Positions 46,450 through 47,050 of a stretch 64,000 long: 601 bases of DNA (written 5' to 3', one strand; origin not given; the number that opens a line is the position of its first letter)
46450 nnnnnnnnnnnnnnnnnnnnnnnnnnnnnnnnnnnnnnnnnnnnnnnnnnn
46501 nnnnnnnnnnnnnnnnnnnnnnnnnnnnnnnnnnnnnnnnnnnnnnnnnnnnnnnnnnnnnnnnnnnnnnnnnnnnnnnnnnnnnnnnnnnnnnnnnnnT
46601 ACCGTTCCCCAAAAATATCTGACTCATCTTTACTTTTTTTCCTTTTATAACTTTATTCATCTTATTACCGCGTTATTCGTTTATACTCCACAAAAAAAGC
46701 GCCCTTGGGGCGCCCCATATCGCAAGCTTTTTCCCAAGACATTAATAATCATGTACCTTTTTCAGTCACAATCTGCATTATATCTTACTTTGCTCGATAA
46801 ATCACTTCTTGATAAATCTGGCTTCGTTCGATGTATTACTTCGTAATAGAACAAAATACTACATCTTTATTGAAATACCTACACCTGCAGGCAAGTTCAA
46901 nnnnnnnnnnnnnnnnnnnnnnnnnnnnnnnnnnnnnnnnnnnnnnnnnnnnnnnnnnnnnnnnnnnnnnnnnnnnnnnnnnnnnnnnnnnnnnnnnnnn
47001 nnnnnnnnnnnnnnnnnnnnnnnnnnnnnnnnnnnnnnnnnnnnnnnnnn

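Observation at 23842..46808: Recurrent promoter family with conserved upstream element TYA-TCA-N3-AGTGAY, 17-bp spacer, TATAAT. In two cases it sits exactly 9 nt before the ATG, implying leaderless mRNAs.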

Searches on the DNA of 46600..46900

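Call 69: search_rna_families(source=window, start=46600, end=46900, threshold=evalue, max_evalue=10)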
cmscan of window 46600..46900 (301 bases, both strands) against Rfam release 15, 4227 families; matches with E-value up to 10: 4.
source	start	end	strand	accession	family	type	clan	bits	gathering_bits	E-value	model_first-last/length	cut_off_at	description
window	46661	46723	-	RF01759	sucC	Cis-reg;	-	15.7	50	0.93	1-70/70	no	sucC RNA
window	46682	46762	-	RF02502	Atu_C8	Gene; sRNA;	-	15.5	50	2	1-122/122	no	Rhizobiales sRNA Atu_C8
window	46756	46820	-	RF02089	CLRN1-AS1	Gene; lncRNA;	-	10.1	48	3.1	1-79/79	no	CLRN1 antisense RNA 1 conserved region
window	46600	46650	-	RF02158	NPPA-AS1_3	Gene; lncRNA;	-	9.9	55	8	1-73/108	3'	NPPA antisense RNA 1 conserved region 3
